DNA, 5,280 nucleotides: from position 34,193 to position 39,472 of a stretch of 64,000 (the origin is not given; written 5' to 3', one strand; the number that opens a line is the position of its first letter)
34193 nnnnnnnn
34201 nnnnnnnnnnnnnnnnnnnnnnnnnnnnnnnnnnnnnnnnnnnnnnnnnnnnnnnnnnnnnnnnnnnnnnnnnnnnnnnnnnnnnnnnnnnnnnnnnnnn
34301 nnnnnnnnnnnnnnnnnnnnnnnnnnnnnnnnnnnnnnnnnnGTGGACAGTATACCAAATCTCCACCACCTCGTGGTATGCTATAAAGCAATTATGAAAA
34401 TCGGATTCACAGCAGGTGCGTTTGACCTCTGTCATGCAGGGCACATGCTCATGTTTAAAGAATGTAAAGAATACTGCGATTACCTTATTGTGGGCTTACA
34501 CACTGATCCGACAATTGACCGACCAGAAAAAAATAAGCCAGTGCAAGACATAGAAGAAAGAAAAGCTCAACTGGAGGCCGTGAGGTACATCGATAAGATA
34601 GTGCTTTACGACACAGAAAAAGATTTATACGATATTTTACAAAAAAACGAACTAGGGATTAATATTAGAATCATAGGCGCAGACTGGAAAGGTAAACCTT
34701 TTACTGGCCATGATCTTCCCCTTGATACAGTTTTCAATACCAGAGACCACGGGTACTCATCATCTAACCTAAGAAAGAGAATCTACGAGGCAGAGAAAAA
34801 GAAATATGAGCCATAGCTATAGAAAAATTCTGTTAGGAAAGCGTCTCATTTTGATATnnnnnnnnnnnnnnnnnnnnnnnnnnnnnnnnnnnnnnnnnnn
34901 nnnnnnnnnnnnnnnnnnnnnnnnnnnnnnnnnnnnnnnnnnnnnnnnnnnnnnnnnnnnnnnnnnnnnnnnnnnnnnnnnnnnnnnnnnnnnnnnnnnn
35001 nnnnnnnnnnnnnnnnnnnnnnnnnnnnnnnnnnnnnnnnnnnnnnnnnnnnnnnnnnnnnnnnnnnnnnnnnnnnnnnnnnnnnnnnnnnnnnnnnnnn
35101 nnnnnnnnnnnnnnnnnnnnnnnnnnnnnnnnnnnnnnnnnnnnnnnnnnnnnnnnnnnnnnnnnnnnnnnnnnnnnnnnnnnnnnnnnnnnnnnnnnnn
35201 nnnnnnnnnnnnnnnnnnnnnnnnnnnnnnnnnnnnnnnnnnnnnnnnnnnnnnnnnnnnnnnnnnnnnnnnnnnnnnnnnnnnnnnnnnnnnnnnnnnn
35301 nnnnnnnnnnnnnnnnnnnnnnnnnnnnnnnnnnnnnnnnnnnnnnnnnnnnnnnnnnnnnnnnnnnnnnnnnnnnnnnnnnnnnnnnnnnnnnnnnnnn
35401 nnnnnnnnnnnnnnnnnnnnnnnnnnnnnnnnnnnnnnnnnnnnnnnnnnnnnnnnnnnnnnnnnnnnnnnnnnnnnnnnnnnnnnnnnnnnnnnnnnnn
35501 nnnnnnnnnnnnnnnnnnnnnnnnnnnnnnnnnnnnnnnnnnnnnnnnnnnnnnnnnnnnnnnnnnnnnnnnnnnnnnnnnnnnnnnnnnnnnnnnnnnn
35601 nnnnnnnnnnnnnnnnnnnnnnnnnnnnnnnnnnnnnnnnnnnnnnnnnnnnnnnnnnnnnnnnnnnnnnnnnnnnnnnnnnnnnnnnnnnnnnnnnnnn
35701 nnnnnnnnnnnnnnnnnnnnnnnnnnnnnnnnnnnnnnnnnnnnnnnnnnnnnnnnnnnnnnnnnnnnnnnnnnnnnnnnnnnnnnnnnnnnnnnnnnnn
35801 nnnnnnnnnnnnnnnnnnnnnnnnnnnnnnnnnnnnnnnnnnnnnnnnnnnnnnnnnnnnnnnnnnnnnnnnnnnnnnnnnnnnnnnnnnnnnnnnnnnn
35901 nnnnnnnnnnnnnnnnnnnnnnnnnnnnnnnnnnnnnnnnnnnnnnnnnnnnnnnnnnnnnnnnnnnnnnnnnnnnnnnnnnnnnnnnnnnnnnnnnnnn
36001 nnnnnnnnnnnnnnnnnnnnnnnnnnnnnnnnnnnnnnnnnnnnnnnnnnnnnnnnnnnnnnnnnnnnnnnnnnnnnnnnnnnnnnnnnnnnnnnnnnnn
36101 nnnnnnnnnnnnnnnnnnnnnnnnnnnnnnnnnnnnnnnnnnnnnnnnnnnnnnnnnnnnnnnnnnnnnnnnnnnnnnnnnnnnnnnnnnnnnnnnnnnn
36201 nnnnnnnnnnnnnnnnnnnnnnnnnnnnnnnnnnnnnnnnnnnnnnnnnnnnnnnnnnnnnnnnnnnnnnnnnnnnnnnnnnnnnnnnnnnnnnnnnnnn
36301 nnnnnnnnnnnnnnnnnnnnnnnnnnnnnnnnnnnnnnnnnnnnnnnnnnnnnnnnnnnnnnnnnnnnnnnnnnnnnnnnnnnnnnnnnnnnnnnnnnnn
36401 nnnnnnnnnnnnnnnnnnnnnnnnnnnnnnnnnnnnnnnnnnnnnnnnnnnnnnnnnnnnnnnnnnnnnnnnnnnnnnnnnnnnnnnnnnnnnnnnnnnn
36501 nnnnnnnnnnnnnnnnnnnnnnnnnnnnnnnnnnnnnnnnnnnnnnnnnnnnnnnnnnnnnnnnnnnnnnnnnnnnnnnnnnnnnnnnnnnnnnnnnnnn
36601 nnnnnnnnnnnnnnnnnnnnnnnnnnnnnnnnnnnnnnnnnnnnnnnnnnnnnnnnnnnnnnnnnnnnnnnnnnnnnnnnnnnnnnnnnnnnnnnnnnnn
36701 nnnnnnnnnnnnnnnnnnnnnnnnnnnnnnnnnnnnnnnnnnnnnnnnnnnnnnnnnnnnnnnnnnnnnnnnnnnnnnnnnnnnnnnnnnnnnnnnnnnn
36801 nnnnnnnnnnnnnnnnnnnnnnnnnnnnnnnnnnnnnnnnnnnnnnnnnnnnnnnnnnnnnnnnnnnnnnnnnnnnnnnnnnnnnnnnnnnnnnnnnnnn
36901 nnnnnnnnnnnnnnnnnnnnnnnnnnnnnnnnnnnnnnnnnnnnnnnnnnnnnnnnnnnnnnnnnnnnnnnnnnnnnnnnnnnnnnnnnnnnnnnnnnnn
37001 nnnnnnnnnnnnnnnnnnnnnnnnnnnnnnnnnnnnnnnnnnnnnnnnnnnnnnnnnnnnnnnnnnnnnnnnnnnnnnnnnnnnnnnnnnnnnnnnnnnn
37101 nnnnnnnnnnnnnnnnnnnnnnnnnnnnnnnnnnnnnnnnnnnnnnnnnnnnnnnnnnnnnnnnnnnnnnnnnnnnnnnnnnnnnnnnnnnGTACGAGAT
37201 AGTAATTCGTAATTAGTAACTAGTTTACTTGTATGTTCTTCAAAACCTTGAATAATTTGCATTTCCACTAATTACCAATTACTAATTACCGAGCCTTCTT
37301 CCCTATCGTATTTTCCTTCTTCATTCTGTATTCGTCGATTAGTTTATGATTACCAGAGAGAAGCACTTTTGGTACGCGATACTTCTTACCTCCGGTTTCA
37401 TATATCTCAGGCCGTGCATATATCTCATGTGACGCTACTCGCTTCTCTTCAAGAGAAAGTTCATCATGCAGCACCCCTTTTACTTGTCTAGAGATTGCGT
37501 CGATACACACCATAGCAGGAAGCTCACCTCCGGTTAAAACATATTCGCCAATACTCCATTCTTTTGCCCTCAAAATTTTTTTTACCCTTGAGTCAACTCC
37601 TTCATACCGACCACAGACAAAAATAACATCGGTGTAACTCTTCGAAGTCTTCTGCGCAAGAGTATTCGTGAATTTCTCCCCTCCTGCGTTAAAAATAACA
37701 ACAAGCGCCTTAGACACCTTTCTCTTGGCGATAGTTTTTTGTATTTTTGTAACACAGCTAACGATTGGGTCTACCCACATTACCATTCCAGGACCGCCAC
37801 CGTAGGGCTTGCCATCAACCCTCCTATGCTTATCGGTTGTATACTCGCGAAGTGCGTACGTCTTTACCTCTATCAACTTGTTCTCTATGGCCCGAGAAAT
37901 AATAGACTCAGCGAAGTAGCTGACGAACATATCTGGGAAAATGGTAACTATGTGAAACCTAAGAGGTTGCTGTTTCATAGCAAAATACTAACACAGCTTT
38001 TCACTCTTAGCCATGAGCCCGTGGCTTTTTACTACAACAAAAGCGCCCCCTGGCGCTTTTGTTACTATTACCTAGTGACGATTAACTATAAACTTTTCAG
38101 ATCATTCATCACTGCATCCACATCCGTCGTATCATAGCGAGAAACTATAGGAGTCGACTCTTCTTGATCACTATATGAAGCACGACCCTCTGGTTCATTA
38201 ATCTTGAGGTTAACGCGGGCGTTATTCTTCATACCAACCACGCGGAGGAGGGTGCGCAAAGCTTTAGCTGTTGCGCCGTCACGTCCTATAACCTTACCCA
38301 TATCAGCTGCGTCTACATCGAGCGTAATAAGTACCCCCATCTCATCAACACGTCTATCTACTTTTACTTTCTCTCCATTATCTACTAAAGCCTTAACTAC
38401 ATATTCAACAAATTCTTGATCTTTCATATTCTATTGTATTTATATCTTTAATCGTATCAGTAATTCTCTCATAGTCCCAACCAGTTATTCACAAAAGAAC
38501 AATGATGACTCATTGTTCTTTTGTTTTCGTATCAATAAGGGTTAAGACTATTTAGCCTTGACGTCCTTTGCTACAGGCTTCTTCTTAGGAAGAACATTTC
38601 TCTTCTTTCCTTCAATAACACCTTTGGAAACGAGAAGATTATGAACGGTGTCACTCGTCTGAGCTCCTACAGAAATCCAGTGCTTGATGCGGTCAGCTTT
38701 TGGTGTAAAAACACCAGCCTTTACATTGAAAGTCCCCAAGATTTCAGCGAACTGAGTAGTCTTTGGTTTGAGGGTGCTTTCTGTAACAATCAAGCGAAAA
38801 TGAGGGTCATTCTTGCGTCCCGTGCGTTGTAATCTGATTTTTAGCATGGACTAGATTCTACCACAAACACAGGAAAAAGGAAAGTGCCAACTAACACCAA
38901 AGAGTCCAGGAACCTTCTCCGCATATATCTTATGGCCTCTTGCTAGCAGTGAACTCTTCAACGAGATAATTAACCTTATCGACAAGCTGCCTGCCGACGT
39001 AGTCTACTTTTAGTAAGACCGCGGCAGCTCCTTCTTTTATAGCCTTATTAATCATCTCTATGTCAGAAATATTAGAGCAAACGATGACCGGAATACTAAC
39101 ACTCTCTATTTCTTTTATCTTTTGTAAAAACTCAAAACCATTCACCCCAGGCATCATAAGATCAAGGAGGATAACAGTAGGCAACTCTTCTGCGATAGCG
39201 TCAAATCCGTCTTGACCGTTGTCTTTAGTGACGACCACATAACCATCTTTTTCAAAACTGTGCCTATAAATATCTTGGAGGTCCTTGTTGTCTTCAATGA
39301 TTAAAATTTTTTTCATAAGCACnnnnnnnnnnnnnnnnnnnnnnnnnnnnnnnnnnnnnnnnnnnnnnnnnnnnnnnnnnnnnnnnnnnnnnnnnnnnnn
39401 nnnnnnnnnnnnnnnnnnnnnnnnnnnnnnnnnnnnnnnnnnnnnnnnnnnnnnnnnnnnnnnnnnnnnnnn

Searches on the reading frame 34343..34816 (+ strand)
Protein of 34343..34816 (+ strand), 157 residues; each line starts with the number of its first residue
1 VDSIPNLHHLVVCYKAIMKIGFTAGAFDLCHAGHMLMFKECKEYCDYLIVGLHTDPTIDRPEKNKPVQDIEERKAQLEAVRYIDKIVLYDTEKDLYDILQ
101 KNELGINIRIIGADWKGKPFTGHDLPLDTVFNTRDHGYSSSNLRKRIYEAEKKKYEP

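Call 25: search_protein_families(library=ncbifam, proteins=[window:34343-34816:+], max_evalue=0.00001)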
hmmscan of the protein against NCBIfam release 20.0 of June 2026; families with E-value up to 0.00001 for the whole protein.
window:34343-34816:+ (157 aa): 5 families
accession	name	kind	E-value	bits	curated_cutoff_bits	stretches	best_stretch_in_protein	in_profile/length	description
TIGR01518.1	g3p_cytidyltrns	equivalog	8.2e-20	71.2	165.4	1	23-146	3-124/125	glycerol-3-phosphate cytidylyltransferase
TIGR02199.1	rfaE_dom_II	equivalog_domain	1.8e-17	63.5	181.5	1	18-125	11-116/144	D-glycero-beta-D-manno-heptose 1-phosphate adenylyltransferase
TIGR00125.1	cyt_tran_rel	domain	8.3e-14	51.5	27.7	1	20-84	1-63/65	adenylyltransferase/cytidyltransferase family protein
NF008454.0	PRK11316.1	equivalog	2e-11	43.2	521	1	18-123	340-443/475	bifunctional D-glycero-beta-D-manno-heptose-7-phosphate kinase/D-glycero-beta-D-manno-heptose 1-phosphate adenylyltransferase HldE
NF001985.0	PRK00777.1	subfamily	4.2e-08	33.4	104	1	24-80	10-65/157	pantetheine-phosphate adenylyltransferase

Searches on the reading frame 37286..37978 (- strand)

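Call 46: search_protein_families(library=pfam, proteins=[window:37286-37978:-], max_evalue=0.000001)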
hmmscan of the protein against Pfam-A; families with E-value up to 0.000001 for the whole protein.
window:37286-37978:- (230 aa): 1 family
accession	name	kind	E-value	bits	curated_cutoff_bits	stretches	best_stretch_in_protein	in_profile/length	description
PF01746.26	tRNA_m1G_MT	-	8.3e-40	137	27.3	1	28-223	2-187/195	tRNA (Guanine-1)-methyltransferase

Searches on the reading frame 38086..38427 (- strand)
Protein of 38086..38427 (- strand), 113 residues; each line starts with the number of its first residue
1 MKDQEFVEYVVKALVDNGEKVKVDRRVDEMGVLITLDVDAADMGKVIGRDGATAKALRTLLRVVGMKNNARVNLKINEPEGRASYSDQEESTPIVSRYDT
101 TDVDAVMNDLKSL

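Call 46: search_protein_families(library=pfam, proteins=[window:38086-38427:-], max_evalue=0.000001)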
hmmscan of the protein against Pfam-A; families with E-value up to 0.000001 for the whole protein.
window:38086-38427:- (113 aa): 1 family
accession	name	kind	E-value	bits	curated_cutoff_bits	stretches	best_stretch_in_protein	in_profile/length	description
PF13083.13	KH_KhpA-B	-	9.2e-21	74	32.1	1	4-76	1-73/73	KhpA/KhpB, KH domain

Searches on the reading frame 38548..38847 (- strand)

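Call 46: search_protein_families(library=pfam, proteins=[window:38548-38847:-], max_evalue=0.000001)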
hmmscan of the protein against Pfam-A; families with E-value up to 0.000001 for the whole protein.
window:38548-38847:- (99 aa): 1 family
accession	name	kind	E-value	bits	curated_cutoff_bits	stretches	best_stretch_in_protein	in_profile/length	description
PF00886.24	Ribosomal_S16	-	1.2e-11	44.8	27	1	8-65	1-62/62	Ribosomal protein S16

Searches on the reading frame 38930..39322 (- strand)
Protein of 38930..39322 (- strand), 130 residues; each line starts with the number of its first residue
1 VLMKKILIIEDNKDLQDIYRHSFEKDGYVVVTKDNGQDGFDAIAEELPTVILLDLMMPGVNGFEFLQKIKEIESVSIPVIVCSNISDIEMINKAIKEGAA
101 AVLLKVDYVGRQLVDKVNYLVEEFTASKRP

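Call 46: search_protein_families(library=pfam, proteins=[window:38930-39322:-], max_evalue=0.000001)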
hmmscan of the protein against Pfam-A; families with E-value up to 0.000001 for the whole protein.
window:38930-39322:- (130 aa): 1 family
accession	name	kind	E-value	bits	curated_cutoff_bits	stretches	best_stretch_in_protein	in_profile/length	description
PF00072.30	Response_reg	-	2.1e-22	79.8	30.2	1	6-105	1-99/111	Response regulator receiver domain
